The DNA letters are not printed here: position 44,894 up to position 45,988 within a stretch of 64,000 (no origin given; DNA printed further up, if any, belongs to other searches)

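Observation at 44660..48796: Candidate new system: riboswitch-controlled, exosortase-anchored vitamin B12 capture apparatus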

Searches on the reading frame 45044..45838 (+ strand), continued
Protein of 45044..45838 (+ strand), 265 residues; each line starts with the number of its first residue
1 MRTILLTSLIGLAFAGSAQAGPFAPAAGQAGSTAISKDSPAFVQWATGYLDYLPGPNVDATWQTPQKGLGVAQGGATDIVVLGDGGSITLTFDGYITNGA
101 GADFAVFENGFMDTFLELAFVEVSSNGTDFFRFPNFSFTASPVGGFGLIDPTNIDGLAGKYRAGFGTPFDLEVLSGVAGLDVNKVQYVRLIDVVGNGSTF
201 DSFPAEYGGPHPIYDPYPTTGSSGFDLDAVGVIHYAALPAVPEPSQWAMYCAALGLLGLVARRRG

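Call 53: fold_search(model_id=the predicted structure, library=pdb)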
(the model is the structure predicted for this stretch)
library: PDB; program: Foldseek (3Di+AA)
matches with E <= 10: 910; with E <= 0.001: 1
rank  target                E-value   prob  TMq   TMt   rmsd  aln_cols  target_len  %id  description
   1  8blw_B                6.5e-04  1.00  0.48  0.19  12.2       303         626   11  Vitamin B12 transporter BtuB1 with lipoprotein BtuG1 from B. theta (released 2023-08-16)
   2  7biz_B                1.0e-03  1.00  0.49  0.24  11.6       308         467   11  Structure of a B12 binding lipoprotein from Bacteroides thetaiotaomicron (released 2022-03-02)
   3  7biz_A                1.3e-03  1.00  0.49  0.24  10.6       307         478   12  Structure of a B12 binding lipoprotein from Bacteroides thetaiotaomicron (released 2022-03-02)
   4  3nng_A                6.3e-03  0.95  0.33  0.44   8.9       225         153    9  Crystal structure of the F5/8 type C domain of Q5LFR2_BACFN protein from Bacteroides fragilis. Northeast Structural Ge (released 2010-08-18)
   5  4a44                  7.5e-03  0.99  0.38  0.55   6.9       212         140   12  CpGH89CBM32-5, from Clostridium perfringens, in complex with the Tn Antigen (released 2012-04-04)
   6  8ttq_B                1.0e-02  1.00  0.45  0.18   5.5       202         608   10  Cryo-EM structure of the inner MKLN1 dimer from an autoinhibited MKLN1 tetramer (released 2024-09-11)
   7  8ttq_A                1.1e-02  1.00  0.44  0.18   6.2       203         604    9  Cryo-EM structure of the inner MKLN1 dimer from an autoinhibited MKLN1 tetramer (released 2024-09-11)
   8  2jda_B                1.5e-02  0.99  0.41  0.58   6.7       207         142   12  Structure of a pectin binding carbohydrate binding module determined in an monoclinic crystal form. (released 2007-01-16)
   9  2cdo_A                1.8e-02  0.30  0.21  0.29  13.0       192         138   10  structure of agarase carbohydrate binding module in complex with neoagarohexaose (released 2006-02-16)
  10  4oyu_A                1.9e-02  0.99  0.41  0.49   6.4       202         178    9  Crystal structure of the N-terminal domains of muskelin (released 2015-02-11)
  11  7blg                  2.0e-02  0.89  0.33  0.47   9.9       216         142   10  Structure of CBM BT3015C from Bacteroides thetaiotaomicron in complex with galactose (released 2022-03-02)
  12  5zu6                  2.3e-02  0.98  0.41  0.55   6.6       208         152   12  A CBM32 derived from alginate lyase B (AlyB-OU02) (released 2018-06-20)
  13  4a41                  2.3e-02  0.91  0.34  0.48   8.5       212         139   13  CpGH89CBM32-5, from Clostridium perfringens, in complex with galactose (released 2012-04-04)
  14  4pqq                  2.4e-02  0.98  0.39  0.52   6.6       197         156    9  The crystal structure of discoidin domain from muskelin (released 2014-11-12)
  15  9efk_M                2.4e-02  0.89  0.35  0.12   8.3       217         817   10  Cryo-EM structure of the portal-tail complex of LME-1 phage (released 2025-04-16)
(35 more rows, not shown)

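Call 66: search_protein_families(library=ncbifam, proteins=[L049:6899-7783:+, L049:4070-4801:+, L014:6977-7822:+, L014:7849-8607:+, L057:6869-7867:+, L053:6893-8650:+, L078:6989-8689:+, L074:1699-2679:+, L038:6302-7825:+, L022:3249-5273:+], max_evalue=0.01)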
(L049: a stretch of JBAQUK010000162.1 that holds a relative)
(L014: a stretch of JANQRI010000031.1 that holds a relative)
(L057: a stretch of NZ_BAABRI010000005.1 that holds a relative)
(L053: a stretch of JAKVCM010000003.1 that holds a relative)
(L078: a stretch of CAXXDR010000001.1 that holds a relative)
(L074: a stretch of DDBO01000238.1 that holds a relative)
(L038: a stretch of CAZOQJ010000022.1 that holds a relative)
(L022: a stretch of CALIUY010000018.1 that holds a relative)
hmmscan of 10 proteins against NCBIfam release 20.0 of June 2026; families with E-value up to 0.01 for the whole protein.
L049:6899-7783:+ (294 aa): 0 families

L049:4070-4801:+ (243 aa): 0 families

L014:6977-7822:+ (281 aa): 3 families
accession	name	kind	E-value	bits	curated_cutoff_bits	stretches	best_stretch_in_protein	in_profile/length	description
TIGR03370.1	VPLPA-CTERM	domain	2.1e-07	30.8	25.35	1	253-275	1-23/25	VPLPA-CTERM sorting domain-containing protein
NF041538.1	PEP_EDSA_1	subfamily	0.0018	18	100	0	246-274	278-305/307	EDSAP-1 family PEP-CTERM protein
NF033170.0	lipo_LIC13355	subfamily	0.0045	16.2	120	1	86-170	91-176/273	LIC_13355 family lipoprotein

L014:7849-8607:+ (252 aa): 4 families
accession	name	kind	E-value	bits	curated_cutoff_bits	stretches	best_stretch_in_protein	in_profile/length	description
NF038120.1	PEP_CTERM_QFxxD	subfamily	1.1e-06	28.7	80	1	20-249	2-214/215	NF038120 family PEP-CTERM protein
TIGR03370.1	VPLPA-CTERM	domain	0.00031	20.7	25.35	1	228-250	1-23/25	VPLPA-CTERM sorting domain-containing protein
NF033554.9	floc_PepA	equivalog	0.0014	18.5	80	1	210-250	217-259/261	flocculation-associated PEP-CTERM protein PepA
NF038124.1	PEP_CTERM_TLD_A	exception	0.0077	15.8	100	0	191-248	172-232/235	PEP_CTERM-anchored TLD domain-containing protein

L057:6869-7867:+ (332 aa): 1 family
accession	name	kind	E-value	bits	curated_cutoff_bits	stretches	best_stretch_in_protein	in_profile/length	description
NF033170.0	lipo_LIC13355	subfamily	0.0067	15.6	120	0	102-186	89-176/273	LIC_13355 family lipoprotein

L053:6893-8650:+ (585 aa): 0 families

L078:6989-8689:+ (566 aa): 2 families
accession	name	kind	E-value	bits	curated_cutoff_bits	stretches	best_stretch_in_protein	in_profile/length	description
TIGR04183.1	Por_Secre_tail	domain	1.1e-10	41.3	23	1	497-566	1-72/72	T9SS type A sorting domain-containing protein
NF050177.1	TapA_OM_Porphy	equivalog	2.7e-05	23.1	500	1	490-564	466-542/544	TapA/TapC family T9SS-dependent outer membrane protein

L074:1699-2679:+ (326 aa): 2 families
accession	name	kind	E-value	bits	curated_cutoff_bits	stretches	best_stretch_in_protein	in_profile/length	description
TIGR04183.1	Por_Secre_tail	domain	6.6e-05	22.8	23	1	268-323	13-69/72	T9SS type A sorting domain-containing protein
NF033170.0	lipo_LIC13355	subfamily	0.0014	17.9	120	0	90-141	97-155/273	LIC_13355 family lipoprotein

L038:6302-7825:+ (507 aa): 0 families

L022:3249-5273:+ (674 aa): 2 families
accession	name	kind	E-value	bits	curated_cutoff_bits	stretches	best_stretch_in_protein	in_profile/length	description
NF041766.1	choice_anch_U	domain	6e-20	71.9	32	1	534-618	8-91/92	choice-of-anchor U domain-containing protein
NF033170.0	lipo_LIC13355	subfamily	0.0027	16.9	120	1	179-246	89-162/273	LIC_13355 family lipoprotein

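Call 71: search_protein_representatives(protein=window:45104-45757:+)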
Query: 218 residues. Proteins with E-value up to 0.001 (for the whole library): 2029; up to 1e-10: 1513; up to 1e-30: 908. The best 150 are listed.
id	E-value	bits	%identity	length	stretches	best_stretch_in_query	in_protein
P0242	7.3e-126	434.8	58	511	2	14-214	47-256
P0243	7.4e-93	326.8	67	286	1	1-217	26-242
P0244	1.4e-83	296.5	52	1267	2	10-214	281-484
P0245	1.6e-77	276.7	63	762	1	1-217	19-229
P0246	1.5e-75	270.3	64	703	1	1-214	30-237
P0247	2.2e-75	269.7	63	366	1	2-217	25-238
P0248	3.8e-75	268.9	64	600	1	1-215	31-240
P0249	6.8e-75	268.1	67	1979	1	1-217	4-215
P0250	6.8e-74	264.8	68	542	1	3-216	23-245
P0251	7.7e-74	264.6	65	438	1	1-215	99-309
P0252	1.2e-73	264.1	53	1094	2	7-215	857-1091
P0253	1.2e-73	264.0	65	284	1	1-214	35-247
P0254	3.4e-73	262.5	64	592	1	1-215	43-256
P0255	3.8e-72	259.1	57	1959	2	1-215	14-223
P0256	7.9e-72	258.1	62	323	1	1-214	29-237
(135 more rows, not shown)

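Call 83: search_protein_families(library=pfam, proteins=[L057:6869-7867:+, L053:6893-8650:+, L038:6302-7825:+, L024:6923-12964:+, L022:3249-5273:+, L063:6836-8416:+, L025:6977-9073:+, L004:6773-8575:+, L049:6899-7783:+], max_evalue=0.001)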
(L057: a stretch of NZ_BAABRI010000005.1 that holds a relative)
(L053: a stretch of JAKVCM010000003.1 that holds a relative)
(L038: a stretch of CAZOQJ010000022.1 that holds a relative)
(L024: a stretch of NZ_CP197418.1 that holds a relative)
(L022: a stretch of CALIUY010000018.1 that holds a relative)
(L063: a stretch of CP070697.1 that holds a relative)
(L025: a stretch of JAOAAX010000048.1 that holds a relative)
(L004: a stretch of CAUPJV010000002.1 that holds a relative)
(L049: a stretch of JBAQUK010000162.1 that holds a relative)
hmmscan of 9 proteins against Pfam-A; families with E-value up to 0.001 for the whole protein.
L057:6869-7867:+ (332 aa): 0 families

L053:6893-8650:+ (585 aa): 0 families

L038:6302-7825:+ (507 aa): 1 family
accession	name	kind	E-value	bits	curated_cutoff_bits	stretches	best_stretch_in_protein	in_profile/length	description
PF14717.12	DUF4465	-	1.1e-49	169.6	25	1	63-231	5-176/176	Domain of unknown function (DUF4465)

L024:6923-12964:+ (2013 aa): 3 families
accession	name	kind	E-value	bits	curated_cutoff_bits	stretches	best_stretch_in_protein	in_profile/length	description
PF14717.12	DUF4465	-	4.4e-169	558.5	25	3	297-472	2-176/176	Domain of unknown function (DUF4465)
PF00404.24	Dockerin_1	-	5.4e-13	49.4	22.9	1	1846-1908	3-57/57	Dockerin type I domain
PF07595.18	Planc_extracel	-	0.00016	21.6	25.5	1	10-29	1-20/20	Planctomycete extracellular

L022:3249-5273:+ (674 aa): 0 families

L063:6836-8416:+ (526 aa): 1 family
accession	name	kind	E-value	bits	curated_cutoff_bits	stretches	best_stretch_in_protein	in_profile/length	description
PF13946.11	DUF4214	-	2.3e-38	130.5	23.2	2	328-390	3-69/72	Domain of unknown function (DUF4214)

L025:6977-9073:+ (698 aa): 2 families
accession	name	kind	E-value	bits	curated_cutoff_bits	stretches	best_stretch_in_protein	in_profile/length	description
PF06739.17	SBBP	-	1.9e-06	28.2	20.5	1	388-415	3-29/38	Beta-propeller repeat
PF07494.17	Reg_prop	-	1.6e-05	25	20.4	0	457-474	8-23/24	Two component regulator propeller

L004:6773-8575:+ (600 aa): 2 families
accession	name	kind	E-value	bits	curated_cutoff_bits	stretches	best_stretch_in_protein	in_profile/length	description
PF14717.12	DUF4465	-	4.1e-53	180.8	25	1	399-565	5-176/176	Domain of unknown function (DUF4465)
PF07589.16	PEP-CTERM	-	2.5e-06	27.8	20.7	1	310-334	1-24/24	PEP-CTERM motif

L049:6899-7783:+ (294 aa): 0 families
